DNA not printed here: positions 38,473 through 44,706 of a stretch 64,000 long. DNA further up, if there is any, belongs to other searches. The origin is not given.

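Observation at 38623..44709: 2028-aa protein combining a transglutaminase-like core, DUF4011-like motif, SF1B helicase and Vsr-like endonuclease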

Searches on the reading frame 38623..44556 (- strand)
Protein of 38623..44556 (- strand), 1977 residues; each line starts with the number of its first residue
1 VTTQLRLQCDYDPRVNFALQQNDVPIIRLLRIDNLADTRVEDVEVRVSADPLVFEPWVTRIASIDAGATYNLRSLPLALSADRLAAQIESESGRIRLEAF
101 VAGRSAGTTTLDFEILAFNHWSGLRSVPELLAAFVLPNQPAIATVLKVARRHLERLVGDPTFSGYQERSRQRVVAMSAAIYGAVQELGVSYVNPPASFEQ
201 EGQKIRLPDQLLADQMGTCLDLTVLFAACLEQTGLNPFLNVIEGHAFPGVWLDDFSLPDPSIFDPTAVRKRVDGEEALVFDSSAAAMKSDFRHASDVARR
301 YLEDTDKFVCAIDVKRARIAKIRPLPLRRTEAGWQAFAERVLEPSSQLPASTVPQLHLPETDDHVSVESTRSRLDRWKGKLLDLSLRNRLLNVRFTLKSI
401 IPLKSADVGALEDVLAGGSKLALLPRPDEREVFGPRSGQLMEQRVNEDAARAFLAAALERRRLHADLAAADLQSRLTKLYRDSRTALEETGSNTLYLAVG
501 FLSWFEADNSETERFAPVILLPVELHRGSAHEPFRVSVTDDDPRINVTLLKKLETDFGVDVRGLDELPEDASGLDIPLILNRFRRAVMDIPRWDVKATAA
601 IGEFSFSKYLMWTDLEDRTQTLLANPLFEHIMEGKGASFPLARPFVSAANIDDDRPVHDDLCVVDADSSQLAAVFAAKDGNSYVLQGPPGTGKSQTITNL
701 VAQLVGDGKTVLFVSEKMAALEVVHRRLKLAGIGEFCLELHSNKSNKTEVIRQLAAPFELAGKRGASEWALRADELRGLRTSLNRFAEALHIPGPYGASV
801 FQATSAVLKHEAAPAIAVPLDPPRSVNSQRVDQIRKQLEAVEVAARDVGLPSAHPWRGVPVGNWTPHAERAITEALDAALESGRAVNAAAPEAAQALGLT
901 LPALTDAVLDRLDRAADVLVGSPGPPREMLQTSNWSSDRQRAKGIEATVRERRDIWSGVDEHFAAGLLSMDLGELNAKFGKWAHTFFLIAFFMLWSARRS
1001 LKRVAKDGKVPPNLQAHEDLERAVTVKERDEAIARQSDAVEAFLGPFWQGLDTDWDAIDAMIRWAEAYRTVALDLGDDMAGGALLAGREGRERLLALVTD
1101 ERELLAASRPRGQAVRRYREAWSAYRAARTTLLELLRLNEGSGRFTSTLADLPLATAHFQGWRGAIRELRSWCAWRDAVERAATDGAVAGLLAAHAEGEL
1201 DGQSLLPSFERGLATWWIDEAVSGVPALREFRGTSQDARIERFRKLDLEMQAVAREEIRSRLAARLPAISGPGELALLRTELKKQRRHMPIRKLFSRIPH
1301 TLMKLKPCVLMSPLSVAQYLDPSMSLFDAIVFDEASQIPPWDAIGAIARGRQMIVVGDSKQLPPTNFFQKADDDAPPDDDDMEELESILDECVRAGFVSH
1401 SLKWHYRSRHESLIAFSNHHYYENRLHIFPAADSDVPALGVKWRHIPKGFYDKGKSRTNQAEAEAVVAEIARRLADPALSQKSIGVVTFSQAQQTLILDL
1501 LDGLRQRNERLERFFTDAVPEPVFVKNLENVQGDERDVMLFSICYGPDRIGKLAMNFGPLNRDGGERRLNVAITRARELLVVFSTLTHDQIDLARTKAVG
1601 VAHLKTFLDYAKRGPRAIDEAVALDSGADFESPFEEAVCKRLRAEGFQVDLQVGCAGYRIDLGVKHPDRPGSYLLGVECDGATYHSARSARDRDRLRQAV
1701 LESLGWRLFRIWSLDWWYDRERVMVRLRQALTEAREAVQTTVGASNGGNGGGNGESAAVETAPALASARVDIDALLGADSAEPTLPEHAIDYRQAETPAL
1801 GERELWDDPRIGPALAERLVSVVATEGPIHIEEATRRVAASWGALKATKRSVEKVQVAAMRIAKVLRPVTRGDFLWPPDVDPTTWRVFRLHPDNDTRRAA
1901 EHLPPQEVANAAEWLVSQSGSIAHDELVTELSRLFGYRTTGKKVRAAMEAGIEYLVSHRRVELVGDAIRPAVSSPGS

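Call 25: search_solved_structures(query=window:38623-44556:-, max_evalue=0.001)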
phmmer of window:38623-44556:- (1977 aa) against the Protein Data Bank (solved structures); distinct sequences matched with E-value up to 0.001: 15.
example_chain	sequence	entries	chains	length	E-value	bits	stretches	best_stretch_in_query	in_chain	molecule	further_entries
4b3f_X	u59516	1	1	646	3e-08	34.4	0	667-730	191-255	DNA-BINDING PROTEIN SMUBP-2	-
4b3g_A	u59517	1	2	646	3e-08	34.4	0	667-730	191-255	DNA-BINDING PROTEIN SMUBP-2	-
2xzo_A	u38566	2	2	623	3.3e-07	30.9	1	1326-1582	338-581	REGULATOR OF NONSENSE TRANSCRIPTS 1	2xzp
2gjk_A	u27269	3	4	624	3.3e-07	30.9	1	1326-1582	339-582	Regulator of nonsense transcripts 1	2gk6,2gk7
5mzn_A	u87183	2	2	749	3.4e-07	30.9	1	1325-1582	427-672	Helicase SEN1,Helicase SEN1 | Helicase SEN1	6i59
6ej5_A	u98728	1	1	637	3.6e-07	30.8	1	1326-1582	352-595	Regulator of nonsense transcripts 1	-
2wjv_A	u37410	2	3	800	7.5e-07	29.7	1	1326-1582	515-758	REGULATOR OF NONSENSE TRANSCRIPTS 1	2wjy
9qwn_A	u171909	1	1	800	7.5e-07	29.7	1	1326-1582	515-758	Isoform 2 of Regulator of nonsense transcripts 1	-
8rd3_A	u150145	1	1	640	9.1e-07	29.5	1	1327-1583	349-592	ATP-dependent helicase NAM7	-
2xzl_A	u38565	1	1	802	2e-06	28.3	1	1327-1583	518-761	ATP-DEPENDENT HELICASE NAM7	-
9qdq_A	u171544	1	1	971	3.6e-06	27.5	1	1327-1583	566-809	ATP-dependent helicase NAM7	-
8ram_O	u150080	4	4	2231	5.3e-06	26.9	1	1325-1582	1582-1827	Helicase SEN1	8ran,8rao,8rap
8ftm_A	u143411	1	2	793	1.1e-05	25.9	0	1228-1581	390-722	5'-3' RNA helicase-like protein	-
8fth_A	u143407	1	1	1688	0.0001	22.6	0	1228-1581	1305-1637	5'-3' RNA helicase-like protein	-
8ftk_A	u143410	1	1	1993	0.00016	22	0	1229-1581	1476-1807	5'-3' RNA helicase-like protein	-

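Call 29: find_encoding_contigs(protein=window:38623-44556:-, flank=3000, max_places=3)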
Protein window:38623-44556:- (1977 aa): 2 contigs read that carry it; 2 places shown.
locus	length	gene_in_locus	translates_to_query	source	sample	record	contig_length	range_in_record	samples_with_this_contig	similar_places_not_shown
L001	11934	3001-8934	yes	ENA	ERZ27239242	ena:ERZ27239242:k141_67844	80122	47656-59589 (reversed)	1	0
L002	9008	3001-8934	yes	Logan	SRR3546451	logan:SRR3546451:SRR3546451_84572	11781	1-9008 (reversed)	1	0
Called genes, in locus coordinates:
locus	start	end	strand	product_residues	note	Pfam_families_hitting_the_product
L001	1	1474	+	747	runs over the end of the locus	PF00069:Pkinase, PF07714:PK_Tyr_Ser-Thr, PF03109:ABC1, PF24371:DUF7527 (weak)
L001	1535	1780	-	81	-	PF13490:zf-HC2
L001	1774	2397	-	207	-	PF07638:Sigma70_ECF (faint), PF04542:Sigma70_r2, PF08281:Sigma70_r4_2, PF04545:Sigma70_r4 (weak)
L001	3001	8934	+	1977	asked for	PF13195:DUF4011, PF13086:AAA_11 (weak), PF13245:AAA_19 (faint), PF13086:AAA_11 (weak), PF13087:AAA_12, PF18741:MTES_1575, PF11784:DUF3320 (weak)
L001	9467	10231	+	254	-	-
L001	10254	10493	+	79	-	-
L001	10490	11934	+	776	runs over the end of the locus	PF04313:HSDR_N (weak), PF13588:HSDR_N_2 (weak), PF00270:DEAD, PF04851:ResIII, PF18766:SWI2_SNF2, PF08463:EcoEI_R_C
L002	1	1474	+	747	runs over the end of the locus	PF00069:Pkinase, PF07714:PK_Tyr_Ser-Thr, PF03109:ABC1, PF24371:DUF7527 (weak)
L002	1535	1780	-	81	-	PF13490:zf-HC2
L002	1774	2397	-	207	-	PF07638:Sigma70_ECF (faint), PF04542:Sigma70_r2, PF08281:Sigma70_r4_2, PF04545:Sigma70_r4 (weak)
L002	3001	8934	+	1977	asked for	PF13195:DUF4011, PF13086:AAA_11 (weak), PF13245:AAA_19 (faint), PF13086:AAA_11 (weak), PF13087:AAA_12, PF18741:MTES_1575, PF11784:DUF3320 (weak)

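Call 41: find_related_loci(query=A3, collection=genome_contigs, flank=10000)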
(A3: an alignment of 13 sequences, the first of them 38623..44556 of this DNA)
Query A3 (1977 aa) in genome_contigs; peptide patterns used: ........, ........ (x = any residue, [..] = any of these).
600 stretches matched a pattern (row limit reached: there are more); 600 encode a relative of the query (tblastn E <= 1e-3); the best 80 are kept; 80 distinct loci.
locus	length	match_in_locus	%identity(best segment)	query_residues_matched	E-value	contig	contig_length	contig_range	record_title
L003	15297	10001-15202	42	5-1738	0e+0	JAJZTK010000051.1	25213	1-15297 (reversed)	MAG: Deltaproteobacteria bacterium isolate SKS3.bin71 NODE_2882_length_25213_cov_1.724667, whole genome shotgun sequence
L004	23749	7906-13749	40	5-1969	0e+0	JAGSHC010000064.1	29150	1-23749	MAG: Deltaproteobacteria bacterium isolate GY13CH_bin.27 k141_137048_length_29150_cov_11.0000, whole genome shotgun sequ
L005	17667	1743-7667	40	5-1968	0e+0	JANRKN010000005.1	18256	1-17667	MAG: Planctomycetota bacterium isolate bins.49 k141_2342940, whole genome shotgun sequence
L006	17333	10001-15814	37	5-1951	0e+0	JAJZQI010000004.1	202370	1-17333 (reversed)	MAG: Proteobacteria bacterium isolate SKS1.bin42 NODE_59_length_202370_cov_3.640052, whole genome shotgun sequence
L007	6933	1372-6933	41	7-1864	0e+0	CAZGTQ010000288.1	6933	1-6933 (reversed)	MAG TPA_asm: uncultured Planctomycetaceae bacterium isolate binchicken_co31_237 genome assembly, contig: k141_451410, wh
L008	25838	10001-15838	37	4-1963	0e+0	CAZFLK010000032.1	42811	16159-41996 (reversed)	MAG TPA_asm: uncultured Verrucomicrobiota bacterium isolate SRP134809_co1_59 genome assembly, contig: NODE_1557_length_4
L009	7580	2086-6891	39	363-1969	0e+0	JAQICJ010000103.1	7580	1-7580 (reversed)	MAG: Deltaproteobacteria bacterium isolate GH18 k119_279118, whole genome shotgun sequence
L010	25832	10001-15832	38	4-1936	0e+0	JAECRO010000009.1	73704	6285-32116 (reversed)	MAG: Burkholderiales bacterium isolate AER3_5 diesel_EC_AER3_128_length_73716_cov_56, whole genome shotgun sequence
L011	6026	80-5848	38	4-1955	0e+0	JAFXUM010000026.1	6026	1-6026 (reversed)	MAG: Lentisphaeria bacterium isolate RGIG6757 Sheep_Rumen-3__c117352, whole genome shotgun sequence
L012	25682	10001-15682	35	5-1954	0e+0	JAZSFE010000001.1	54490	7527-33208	MAG: Faecousia sp. isolate T1900044584_TS20190050.MAGScoT_cleanbin_000024 SGB_590_k141_239836, whole genome shotgun sequ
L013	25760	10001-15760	35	11-1953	0e+0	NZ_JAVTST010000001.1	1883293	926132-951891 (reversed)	Pedobacter gandavensis strain DE_0380 contig_0001, whole genome shotgun sequence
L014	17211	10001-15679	39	7-1889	0e+0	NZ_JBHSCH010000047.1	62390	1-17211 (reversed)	Pseudoroseomonas aestuarii strain KCTC 22692 idba_25_97_18_47, whole genome shotgun sequence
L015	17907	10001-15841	36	1-1968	0e+0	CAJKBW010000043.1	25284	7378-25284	MAG TPA_asm: uncultured Ruminococcaceae bacterium isolate ERR1600664-bin.7 genome assembly, contig: NODE_2204_length_252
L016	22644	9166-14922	39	15-1957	0e+0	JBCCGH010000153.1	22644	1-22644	MAG: Planctomycetota bacterium isolate P01_B01_bin.39 k141_3356608_length_22644_cov_23.2129, whole genome shotgun sequen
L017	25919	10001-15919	37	15-1952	0e+0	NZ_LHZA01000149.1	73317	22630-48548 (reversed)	Acetobacter cerevisiae strain LMG 1625 LMG1625_36, whole genome shotgun sequence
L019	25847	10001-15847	36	1-1956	0e+0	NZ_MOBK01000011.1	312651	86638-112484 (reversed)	Pseudomonas brassicacearum strain 38D7 38D7_contig_11, whole genome shotgun sequence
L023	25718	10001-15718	33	12-1963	0e+0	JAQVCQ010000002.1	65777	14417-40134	MAG: Lachnospiraceae bacterium isolate STD2_92 NODE_1459_length_65777_cov_24.781295_Sandtown_D2, whole genome shotgun se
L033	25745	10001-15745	33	15-1955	0e+0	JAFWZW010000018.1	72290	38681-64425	MAG: Clostridia bacterium isolate RGIG6222 Sheep_Rectum-2__c819859, whole genome shotgun sequence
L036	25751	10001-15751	34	1-1953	0e+0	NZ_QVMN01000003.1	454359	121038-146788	Dysgonomonas sp. 25 scaffold3_size454359, whole genome shotgun sequence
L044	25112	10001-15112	39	14-1743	0e+0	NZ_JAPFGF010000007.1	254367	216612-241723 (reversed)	Pseudomonas benzopyrenica strain BaP3 scaffold7, whole genome shotgun sequence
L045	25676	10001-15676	32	15-1967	0e+0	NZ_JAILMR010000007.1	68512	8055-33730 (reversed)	MAG: Ruminococcus sp. isolate RUI259 k141_15496673_flag=0_multi=25.9927_len=68512, whole genome shotgun sequence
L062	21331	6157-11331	43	5-1719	0e+0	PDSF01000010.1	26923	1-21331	MAG: Planctomycetota bacterium isolate DOLJORAL78_63_9 DolJOral78_scaffold_1625, whole genome shotgun sequence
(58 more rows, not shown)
